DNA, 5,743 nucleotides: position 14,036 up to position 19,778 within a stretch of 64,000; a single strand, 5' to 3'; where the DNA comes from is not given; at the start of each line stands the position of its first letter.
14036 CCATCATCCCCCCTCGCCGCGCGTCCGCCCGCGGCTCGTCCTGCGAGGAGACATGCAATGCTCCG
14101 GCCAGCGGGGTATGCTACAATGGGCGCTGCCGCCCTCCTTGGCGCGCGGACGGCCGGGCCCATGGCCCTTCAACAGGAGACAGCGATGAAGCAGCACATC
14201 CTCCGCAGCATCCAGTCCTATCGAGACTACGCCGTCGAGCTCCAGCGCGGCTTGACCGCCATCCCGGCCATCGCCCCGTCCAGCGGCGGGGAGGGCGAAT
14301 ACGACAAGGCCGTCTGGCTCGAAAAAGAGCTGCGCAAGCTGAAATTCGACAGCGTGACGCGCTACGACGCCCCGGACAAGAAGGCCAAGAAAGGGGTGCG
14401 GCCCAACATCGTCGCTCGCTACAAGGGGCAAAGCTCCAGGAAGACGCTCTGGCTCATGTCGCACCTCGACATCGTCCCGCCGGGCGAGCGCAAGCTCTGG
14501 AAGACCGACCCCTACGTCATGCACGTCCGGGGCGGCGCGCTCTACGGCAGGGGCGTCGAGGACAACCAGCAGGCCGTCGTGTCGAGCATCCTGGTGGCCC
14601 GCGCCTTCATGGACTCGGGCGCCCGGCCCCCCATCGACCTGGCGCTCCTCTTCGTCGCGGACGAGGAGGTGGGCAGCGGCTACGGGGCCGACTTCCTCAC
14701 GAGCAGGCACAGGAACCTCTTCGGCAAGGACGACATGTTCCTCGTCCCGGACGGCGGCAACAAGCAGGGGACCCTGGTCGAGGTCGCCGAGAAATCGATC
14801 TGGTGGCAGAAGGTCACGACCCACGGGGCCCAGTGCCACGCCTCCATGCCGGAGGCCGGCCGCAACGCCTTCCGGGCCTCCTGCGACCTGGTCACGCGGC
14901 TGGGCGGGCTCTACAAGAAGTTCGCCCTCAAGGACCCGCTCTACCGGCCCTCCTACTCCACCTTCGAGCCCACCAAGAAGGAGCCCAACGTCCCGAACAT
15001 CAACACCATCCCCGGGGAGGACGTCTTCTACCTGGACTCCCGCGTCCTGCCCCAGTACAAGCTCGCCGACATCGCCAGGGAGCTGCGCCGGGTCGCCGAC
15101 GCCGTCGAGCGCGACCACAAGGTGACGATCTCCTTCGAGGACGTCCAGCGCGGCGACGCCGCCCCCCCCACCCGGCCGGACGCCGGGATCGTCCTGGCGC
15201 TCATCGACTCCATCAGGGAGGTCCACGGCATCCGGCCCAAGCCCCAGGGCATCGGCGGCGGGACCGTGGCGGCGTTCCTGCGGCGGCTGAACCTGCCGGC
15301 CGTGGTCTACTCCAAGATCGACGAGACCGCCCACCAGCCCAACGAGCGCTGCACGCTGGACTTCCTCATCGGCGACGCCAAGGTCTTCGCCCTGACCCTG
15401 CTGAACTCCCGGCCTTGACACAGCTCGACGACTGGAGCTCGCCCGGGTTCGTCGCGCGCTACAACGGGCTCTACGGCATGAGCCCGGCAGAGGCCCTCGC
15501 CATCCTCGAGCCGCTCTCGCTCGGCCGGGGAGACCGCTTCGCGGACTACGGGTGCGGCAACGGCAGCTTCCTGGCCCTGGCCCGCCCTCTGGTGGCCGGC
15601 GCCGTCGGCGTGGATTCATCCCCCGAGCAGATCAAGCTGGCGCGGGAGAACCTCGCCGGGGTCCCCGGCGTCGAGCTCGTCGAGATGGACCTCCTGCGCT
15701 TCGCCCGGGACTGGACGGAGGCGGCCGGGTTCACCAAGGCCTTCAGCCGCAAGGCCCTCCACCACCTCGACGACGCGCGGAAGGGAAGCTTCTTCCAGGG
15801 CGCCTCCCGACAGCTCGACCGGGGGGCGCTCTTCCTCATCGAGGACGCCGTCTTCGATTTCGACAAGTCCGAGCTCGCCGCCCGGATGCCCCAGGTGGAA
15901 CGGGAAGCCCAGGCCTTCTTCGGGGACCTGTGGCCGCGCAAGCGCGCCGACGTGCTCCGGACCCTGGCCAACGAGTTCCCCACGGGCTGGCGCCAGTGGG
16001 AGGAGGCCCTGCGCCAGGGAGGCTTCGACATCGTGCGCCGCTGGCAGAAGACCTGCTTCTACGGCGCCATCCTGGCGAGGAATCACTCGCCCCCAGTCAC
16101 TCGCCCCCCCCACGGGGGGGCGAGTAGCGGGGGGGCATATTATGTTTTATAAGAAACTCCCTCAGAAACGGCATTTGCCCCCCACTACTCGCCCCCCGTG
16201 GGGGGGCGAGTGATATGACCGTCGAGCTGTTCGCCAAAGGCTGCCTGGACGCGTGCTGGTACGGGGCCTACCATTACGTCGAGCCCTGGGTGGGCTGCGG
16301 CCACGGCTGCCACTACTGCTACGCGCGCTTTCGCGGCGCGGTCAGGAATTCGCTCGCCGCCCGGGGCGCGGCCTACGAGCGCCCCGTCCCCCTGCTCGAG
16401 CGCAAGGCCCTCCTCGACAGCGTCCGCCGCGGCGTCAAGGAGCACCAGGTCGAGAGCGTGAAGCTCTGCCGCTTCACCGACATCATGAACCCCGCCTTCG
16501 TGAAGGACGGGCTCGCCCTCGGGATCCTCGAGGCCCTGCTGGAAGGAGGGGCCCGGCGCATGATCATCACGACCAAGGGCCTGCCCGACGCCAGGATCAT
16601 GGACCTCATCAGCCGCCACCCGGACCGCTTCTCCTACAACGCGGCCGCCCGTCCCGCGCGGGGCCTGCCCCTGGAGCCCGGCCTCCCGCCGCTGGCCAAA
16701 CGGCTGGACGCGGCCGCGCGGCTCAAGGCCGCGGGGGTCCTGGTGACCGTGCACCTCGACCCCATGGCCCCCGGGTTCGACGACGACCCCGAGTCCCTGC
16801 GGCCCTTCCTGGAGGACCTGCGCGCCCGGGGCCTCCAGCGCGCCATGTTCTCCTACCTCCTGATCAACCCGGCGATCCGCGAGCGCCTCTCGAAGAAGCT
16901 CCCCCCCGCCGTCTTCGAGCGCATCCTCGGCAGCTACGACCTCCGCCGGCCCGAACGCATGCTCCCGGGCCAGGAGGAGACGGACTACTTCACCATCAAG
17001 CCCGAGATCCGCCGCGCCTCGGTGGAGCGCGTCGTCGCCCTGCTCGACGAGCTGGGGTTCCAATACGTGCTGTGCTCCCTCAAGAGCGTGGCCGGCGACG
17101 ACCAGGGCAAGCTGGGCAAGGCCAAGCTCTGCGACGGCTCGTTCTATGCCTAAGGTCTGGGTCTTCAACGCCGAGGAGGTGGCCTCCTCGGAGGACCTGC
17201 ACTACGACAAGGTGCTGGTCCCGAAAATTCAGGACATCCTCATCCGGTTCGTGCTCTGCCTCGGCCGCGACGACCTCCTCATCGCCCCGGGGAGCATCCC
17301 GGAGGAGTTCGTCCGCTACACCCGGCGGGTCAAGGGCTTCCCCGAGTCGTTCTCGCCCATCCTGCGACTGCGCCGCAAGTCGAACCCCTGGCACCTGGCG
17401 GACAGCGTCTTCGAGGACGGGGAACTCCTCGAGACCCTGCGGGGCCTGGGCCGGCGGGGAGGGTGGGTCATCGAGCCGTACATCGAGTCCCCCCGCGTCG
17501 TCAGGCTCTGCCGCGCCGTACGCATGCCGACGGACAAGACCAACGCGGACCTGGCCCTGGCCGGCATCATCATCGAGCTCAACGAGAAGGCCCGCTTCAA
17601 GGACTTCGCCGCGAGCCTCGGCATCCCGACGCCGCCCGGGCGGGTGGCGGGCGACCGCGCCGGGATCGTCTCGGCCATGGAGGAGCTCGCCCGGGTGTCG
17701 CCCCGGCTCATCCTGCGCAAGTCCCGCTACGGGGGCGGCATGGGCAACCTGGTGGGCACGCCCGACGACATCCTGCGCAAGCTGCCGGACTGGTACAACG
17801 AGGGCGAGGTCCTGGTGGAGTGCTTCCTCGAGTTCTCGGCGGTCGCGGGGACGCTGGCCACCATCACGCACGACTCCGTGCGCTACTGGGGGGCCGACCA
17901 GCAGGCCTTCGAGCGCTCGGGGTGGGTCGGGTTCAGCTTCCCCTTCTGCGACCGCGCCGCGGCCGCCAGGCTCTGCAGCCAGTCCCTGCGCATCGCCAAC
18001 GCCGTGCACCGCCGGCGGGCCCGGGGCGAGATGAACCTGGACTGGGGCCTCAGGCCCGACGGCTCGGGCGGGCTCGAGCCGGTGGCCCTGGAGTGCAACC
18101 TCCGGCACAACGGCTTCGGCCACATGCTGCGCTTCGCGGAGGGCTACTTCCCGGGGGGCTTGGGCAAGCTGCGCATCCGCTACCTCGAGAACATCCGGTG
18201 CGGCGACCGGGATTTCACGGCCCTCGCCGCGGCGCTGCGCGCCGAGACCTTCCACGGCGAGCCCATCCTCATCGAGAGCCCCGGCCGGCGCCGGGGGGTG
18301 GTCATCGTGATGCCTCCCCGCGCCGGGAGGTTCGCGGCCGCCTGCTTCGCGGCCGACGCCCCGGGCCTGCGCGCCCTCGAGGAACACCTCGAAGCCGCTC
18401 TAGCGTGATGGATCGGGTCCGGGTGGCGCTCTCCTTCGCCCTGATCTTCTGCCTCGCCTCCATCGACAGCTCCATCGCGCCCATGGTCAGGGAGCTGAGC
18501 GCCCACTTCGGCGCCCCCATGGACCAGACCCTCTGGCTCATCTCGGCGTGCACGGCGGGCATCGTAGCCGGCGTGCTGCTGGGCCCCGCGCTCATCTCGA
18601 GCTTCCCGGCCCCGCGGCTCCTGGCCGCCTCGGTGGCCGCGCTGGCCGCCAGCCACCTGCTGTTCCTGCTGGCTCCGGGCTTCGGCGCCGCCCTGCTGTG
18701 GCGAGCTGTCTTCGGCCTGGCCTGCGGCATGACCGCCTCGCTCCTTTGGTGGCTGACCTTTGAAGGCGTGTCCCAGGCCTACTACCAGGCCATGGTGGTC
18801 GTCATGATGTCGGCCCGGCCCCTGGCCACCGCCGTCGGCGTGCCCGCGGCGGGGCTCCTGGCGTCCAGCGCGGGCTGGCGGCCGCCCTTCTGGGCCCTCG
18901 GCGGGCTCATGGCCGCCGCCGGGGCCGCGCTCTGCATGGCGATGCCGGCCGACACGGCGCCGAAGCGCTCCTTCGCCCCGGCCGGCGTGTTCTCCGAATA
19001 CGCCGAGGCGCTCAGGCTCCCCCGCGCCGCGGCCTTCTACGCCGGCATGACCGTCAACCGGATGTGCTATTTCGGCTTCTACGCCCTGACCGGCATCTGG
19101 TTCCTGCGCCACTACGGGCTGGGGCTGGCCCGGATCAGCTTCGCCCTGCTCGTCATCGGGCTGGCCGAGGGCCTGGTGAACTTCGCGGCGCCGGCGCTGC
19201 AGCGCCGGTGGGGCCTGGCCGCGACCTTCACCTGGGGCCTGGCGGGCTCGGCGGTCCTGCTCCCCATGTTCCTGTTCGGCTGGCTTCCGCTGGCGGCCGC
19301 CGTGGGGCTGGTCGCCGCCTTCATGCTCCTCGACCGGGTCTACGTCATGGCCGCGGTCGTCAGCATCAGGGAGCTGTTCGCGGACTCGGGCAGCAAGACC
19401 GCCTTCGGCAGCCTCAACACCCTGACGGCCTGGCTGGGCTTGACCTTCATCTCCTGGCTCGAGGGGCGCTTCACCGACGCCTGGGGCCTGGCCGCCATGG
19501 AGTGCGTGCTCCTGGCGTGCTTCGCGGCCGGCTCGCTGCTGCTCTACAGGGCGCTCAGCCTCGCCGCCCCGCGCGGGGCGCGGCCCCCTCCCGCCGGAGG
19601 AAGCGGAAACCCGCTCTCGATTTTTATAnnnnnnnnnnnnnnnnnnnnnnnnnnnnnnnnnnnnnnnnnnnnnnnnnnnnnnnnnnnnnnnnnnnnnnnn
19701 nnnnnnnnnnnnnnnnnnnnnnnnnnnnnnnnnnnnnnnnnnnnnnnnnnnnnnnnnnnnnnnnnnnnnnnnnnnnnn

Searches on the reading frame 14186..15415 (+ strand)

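Call 32: search_protein_families(library=pfam, proteins=[window:14186-15415:+], max_evalue=0.001)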
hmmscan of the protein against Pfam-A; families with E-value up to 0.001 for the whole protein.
window:14186-15415:+ (410 aa): 3 families
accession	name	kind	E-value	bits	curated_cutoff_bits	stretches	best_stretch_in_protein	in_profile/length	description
PF01546.33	Peptidase_M20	-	7.7e-29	101.5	24.6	1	90-406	2-205/206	Peptidase family M20/M25/M40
PF07687.19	M20_dimer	-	1.5e-15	57.5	21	1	201-309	2-104/107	Peptidase dimerisation domain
PF04389.22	Peptidase_M28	-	4.1e-09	36.9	21.3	1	74-176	1-81/193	Peptidase family M28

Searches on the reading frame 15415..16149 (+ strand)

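Call 32: search_protein_families(library=pfam, proteins=[window:15415-16149:+], max_evalue=0.001)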
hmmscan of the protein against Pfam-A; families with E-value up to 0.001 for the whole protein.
window:15415-16149:+ (245 aa): 6 families
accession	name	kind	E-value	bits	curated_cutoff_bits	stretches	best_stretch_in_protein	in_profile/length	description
PF13847.12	Methyltransf_31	-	1e-11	45.1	27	1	39-197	4-139/145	Methyltransferase domain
PF13649.12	Methyltransf_25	-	9.6e-11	42.7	27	1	44-136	3-95/97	Methyltransferase domain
PF08241.18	Methyltransf_11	-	2.9e-09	37.9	21.2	1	44-142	2-95/95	Methyltransferase domain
PF13489.12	Methyltransf_23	-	2e-08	34.6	27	1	32-158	14-132/164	Methyltransferase domain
PF08242.18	Methyltransf_12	-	3.8e-07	31.2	30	1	44-138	2-96/98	Methyltransferase domain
PF02353.26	CMAS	-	1.5e-06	28.2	27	1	30-155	54-176/273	Mycolic acid cyclopropane synthetase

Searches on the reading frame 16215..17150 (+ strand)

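Call 32: search_protein_families(library=pfam, proteins=[window:16215-17150:+], max_evalue=0.001)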
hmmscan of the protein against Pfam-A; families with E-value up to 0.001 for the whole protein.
window:16215-17150:+ (312 aa): 1 family
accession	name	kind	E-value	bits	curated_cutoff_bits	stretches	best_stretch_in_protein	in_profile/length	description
PF04055.27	Radical_SAM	-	3.8e-09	37.4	29.5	1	23-192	2-158/166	Radical SAM superfamily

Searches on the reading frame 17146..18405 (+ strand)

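Call 32: search_protein_families(library=pfam, proteins=[window:17146-18405:+], max_evalue=0.001)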
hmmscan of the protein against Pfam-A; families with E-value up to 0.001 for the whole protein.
window:17146-18405:+ (420 aa): 1 family
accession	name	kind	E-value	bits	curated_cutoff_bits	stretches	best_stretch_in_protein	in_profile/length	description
PF18604.6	PreAtp-grasp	-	8.6e-11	42.7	27.5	1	34-125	3-92/94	Pre ATP-grasp domain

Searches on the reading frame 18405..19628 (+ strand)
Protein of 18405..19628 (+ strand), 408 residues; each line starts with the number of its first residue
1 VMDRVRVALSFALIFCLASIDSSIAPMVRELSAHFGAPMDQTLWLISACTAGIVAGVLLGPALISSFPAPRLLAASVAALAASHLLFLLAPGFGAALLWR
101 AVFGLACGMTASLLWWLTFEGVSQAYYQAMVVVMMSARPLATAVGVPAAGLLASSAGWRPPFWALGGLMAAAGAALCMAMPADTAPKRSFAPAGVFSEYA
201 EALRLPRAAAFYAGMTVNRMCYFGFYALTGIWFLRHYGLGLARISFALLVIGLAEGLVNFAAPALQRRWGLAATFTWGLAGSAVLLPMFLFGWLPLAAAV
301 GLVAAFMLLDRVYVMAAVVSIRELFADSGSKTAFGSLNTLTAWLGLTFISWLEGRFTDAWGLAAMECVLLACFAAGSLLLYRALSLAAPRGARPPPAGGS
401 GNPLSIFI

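Call 32: search_protein_families(library=pfam, proteins=[window:18405-19628:+], max_evalue=0.001)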
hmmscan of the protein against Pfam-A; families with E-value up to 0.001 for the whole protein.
window:18405-19628:+ (408 aa): 1 family
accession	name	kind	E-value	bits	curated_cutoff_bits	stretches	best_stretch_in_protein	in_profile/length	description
PF07690.21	MFS_1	-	8.5e-15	54.9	33.4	1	12-307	3-303/347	Major Facilitator Superfamily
